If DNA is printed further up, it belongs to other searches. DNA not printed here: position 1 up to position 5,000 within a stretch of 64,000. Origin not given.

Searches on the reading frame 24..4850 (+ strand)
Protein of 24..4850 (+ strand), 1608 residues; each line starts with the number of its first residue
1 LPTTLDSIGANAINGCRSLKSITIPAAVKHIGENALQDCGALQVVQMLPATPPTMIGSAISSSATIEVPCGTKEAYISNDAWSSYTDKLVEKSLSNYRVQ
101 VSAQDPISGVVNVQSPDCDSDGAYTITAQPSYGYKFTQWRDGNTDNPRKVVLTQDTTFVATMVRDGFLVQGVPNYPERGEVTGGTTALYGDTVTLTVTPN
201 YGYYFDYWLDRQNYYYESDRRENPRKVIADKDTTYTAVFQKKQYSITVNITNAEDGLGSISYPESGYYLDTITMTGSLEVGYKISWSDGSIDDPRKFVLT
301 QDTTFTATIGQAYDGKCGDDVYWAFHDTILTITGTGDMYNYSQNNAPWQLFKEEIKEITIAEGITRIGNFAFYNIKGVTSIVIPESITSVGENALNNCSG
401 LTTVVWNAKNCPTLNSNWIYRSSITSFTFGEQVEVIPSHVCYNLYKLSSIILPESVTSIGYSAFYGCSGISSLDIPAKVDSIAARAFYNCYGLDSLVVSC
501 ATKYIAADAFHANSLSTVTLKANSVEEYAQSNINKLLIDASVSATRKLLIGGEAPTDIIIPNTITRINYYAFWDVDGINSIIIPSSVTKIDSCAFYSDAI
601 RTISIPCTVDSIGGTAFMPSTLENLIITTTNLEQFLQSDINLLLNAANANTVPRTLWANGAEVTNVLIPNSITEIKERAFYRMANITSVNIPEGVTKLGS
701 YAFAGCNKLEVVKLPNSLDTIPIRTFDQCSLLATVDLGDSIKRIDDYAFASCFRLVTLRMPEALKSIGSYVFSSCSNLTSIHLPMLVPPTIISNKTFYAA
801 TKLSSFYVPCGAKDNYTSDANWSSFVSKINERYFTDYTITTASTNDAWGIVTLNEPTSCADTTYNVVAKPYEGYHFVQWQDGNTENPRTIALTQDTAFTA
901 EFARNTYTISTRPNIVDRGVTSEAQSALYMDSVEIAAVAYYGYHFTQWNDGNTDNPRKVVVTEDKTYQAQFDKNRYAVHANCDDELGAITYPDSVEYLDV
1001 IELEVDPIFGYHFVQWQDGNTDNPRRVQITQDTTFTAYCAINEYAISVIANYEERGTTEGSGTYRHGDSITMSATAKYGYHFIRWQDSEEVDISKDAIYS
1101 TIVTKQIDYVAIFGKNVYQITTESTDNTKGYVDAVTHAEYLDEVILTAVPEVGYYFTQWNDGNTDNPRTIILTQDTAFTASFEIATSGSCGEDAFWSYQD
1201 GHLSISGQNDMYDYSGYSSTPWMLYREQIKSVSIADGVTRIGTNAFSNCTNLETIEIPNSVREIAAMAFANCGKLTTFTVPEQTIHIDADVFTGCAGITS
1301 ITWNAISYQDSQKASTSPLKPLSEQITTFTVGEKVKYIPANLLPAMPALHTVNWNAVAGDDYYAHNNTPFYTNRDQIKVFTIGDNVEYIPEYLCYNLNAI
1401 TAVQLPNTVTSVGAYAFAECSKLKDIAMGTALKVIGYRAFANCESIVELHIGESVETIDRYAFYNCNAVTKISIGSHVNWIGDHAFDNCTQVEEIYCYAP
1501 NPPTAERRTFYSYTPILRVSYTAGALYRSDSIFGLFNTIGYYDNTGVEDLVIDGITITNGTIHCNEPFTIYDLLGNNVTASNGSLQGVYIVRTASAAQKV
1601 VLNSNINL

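Call 93: search_protein_families(library=pfam, proteins=[window:24-4850:+], max_evalue=0.00001)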
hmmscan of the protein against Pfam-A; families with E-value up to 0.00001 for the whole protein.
window:24-4850:+ (1608 aa): 3 families
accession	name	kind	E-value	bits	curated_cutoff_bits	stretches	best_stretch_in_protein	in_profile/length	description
PF13306.12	LRR_5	-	6.2e-138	453.2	27.7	8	1376-1492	12-126/127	BspA type Leucine rich repeat region (6 copies)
PF18998.6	Flg_new_2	-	2.4e-46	156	23.6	3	177-242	9-72/73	Divergent InlB B-repeat domain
PF13855.12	LRR_8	-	1.7e-11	44.1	27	0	696-737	14-56/61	Leucine rich repeat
